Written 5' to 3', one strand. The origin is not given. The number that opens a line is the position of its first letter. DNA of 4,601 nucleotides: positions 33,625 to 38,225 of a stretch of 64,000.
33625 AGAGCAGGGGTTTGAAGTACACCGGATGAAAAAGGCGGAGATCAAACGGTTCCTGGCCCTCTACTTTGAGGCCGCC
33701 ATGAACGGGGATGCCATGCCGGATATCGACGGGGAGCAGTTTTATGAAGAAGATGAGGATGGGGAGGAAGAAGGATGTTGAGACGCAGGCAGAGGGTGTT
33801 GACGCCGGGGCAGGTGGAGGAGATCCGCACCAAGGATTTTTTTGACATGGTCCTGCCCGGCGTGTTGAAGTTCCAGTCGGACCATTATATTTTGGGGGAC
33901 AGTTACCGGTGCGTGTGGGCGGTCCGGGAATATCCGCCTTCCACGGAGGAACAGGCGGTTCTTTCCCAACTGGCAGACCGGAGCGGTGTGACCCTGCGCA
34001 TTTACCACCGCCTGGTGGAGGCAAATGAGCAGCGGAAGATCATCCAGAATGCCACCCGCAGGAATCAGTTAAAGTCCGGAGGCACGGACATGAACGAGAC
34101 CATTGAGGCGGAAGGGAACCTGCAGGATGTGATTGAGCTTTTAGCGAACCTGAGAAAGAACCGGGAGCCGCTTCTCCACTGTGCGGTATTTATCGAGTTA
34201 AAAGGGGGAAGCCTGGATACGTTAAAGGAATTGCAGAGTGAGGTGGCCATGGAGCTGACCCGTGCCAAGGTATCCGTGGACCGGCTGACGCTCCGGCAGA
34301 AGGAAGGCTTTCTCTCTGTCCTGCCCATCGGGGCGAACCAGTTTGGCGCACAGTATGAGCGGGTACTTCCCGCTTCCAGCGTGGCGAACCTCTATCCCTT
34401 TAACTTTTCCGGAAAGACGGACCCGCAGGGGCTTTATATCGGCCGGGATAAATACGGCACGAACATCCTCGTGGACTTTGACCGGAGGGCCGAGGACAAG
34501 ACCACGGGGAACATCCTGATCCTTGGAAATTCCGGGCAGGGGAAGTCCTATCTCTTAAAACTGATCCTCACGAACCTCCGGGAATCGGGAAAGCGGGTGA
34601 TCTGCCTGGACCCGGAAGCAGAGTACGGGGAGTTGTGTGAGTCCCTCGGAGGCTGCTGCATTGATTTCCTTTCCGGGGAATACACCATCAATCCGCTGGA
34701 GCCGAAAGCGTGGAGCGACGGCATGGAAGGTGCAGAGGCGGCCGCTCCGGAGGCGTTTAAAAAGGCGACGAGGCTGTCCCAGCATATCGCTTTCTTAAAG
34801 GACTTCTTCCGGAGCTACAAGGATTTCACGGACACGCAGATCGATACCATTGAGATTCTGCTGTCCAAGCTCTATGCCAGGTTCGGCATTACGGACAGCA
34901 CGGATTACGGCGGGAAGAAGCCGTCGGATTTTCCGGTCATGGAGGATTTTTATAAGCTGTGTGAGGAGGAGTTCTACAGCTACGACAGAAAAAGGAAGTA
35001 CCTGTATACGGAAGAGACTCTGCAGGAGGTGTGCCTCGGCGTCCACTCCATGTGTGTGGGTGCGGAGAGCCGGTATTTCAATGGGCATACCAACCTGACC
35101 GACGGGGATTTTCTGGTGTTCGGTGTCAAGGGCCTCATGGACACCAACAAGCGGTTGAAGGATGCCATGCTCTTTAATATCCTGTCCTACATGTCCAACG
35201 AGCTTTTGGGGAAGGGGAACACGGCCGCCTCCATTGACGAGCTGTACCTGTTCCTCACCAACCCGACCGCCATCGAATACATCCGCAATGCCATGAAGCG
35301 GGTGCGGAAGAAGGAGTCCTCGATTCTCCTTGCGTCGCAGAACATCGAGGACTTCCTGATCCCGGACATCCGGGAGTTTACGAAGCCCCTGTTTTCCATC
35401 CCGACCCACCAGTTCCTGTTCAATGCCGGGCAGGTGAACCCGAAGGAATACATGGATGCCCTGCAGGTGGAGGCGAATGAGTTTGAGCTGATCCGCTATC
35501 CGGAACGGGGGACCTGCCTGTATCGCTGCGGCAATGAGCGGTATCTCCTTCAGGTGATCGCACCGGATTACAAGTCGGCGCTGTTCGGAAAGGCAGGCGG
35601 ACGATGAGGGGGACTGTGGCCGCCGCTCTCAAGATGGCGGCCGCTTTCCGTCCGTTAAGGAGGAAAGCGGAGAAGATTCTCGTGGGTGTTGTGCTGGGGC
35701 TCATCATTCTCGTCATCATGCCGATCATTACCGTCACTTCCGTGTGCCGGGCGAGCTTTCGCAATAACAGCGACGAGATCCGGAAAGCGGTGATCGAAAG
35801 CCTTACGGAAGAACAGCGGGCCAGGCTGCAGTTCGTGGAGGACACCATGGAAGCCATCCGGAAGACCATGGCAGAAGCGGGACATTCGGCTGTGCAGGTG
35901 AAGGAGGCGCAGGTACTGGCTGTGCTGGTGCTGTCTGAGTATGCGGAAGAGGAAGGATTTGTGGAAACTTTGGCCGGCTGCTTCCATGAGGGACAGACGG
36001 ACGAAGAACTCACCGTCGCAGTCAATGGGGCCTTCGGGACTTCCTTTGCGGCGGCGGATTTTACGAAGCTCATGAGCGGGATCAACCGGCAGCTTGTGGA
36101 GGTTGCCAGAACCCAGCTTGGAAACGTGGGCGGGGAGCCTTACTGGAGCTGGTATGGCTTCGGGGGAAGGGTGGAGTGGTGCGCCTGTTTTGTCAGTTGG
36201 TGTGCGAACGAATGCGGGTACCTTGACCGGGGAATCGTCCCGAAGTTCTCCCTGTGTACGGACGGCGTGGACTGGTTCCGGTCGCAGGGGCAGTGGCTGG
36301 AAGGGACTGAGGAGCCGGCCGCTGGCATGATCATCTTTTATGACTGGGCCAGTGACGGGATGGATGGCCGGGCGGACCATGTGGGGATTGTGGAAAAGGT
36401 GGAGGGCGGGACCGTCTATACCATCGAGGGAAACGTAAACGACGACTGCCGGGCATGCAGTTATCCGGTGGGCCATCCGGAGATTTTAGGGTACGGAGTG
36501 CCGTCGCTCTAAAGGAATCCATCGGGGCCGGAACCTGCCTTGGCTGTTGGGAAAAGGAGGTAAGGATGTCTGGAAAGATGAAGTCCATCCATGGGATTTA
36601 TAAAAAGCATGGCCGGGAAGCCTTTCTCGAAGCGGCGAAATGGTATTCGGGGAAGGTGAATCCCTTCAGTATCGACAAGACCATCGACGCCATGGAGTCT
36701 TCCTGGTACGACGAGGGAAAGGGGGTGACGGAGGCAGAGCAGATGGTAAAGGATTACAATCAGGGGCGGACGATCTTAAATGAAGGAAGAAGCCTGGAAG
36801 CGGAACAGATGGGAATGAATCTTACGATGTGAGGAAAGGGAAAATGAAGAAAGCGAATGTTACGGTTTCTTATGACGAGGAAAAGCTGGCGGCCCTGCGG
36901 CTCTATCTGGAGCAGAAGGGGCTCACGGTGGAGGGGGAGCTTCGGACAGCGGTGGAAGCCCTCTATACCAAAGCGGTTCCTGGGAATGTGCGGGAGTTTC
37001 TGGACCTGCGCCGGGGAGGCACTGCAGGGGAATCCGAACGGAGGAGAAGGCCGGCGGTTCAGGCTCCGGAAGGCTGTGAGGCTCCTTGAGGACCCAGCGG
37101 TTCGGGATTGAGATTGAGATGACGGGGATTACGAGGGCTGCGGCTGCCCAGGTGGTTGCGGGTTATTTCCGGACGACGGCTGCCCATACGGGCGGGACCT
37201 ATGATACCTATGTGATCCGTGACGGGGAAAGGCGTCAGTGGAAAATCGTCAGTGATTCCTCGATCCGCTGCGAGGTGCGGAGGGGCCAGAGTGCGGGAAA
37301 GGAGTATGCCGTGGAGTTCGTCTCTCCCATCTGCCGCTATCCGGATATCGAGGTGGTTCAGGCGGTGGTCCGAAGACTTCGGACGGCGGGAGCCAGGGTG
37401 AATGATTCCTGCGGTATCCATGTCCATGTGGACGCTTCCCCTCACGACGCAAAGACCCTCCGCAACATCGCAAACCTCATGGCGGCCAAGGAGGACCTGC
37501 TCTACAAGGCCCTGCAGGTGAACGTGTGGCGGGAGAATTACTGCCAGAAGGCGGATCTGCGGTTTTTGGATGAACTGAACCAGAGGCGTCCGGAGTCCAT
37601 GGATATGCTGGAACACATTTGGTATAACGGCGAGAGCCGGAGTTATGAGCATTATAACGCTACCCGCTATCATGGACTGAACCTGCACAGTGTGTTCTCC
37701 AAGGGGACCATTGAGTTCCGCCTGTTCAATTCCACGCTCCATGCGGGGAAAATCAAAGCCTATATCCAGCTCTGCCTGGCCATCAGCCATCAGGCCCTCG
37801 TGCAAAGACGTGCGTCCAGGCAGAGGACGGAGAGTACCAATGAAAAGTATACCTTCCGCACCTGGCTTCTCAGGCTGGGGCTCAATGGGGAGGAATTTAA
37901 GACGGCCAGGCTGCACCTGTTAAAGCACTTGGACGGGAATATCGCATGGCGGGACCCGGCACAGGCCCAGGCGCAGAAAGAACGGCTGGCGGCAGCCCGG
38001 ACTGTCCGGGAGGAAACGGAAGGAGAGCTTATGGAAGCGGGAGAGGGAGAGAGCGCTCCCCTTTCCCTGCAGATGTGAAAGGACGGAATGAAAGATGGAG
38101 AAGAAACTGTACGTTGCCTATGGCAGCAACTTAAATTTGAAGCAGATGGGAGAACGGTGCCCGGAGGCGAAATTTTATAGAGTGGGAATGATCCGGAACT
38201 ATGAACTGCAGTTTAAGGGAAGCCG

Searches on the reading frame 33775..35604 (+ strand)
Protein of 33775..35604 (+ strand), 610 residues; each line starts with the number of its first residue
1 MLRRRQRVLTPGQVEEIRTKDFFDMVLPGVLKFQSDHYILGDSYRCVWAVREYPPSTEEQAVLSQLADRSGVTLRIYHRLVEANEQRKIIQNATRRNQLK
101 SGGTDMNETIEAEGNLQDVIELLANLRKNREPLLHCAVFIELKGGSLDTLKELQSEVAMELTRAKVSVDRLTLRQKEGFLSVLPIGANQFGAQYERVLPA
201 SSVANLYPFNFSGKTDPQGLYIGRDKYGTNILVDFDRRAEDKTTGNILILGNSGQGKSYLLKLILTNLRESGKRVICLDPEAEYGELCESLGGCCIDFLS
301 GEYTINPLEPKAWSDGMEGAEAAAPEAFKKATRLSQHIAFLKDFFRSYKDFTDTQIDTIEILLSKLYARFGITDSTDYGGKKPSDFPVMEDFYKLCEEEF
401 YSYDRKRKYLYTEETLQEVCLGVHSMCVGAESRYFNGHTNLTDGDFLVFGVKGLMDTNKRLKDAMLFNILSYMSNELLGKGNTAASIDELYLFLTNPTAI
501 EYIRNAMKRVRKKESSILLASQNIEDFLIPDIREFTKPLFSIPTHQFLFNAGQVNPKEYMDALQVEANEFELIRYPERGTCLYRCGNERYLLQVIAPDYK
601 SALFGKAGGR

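Call 63: search_protein_families(library=pfam, proteins=[window:33775-35604:+], max_evalue=0.00001)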
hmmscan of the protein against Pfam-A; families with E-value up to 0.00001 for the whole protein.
window:33775-35604:+ (610 aa): 3 families
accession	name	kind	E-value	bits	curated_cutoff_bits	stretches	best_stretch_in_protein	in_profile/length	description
PF19044.6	P-loop_TraG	-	6.4e-11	42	25.8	1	227-298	9-83/413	TraG P-loop domain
PF12846.13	AAA_10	-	7.3e-11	42.1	27.5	0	242-291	19-68/362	AAA-like domain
PF01935.23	DUF87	-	1.7e-08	35.3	23.2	1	247-288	26-68/220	Helicase HerA, central domain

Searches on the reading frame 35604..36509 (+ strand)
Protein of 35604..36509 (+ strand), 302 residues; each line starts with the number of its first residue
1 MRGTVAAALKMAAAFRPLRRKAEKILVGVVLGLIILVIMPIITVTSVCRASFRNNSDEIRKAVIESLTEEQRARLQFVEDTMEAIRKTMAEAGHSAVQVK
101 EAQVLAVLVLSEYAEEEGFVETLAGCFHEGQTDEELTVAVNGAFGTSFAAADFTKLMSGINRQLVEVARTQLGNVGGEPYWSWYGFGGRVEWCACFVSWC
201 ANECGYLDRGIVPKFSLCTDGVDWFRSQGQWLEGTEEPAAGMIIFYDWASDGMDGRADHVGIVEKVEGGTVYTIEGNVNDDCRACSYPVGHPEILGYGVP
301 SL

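Call 63: search_protein_families(library=pfam, proteins=[window:35604-36509:+], max_evalue=0.00001)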
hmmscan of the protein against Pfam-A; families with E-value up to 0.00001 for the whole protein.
window:35604-36509:+ (302 aa): 1 family
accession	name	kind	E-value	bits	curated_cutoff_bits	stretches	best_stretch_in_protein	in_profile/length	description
PF05257.22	CHAP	-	3.1e-16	60.1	26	1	188-277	4-81/81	CHAP domain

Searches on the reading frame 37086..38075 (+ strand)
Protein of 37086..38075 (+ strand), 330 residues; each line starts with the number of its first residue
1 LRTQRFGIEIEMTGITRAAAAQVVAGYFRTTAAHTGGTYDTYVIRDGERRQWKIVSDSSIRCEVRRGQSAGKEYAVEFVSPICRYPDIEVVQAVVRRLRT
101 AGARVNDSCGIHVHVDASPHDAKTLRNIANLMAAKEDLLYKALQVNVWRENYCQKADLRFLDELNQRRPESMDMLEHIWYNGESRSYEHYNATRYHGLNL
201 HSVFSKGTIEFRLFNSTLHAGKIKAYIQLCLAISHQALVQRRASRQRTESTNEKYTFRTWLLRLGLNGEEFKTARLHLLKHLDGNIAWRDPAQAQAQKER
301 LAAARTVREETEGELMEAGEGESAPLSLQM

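Call 63: search_protein_families(library=pfam, proteins=[window:37086-38075:+], max_evalue=0.00001)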
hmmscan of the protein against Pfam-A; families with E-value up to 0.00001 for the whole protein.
window:37086-38075:+ (330 aa): 1 family
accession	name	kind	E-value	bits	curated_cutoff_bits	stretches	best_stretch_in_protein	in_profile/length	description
PF12224.13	Amidoligase_2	-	3.1e-72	243.8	22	1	3-233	2-244/245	Putative amidoligase enzyme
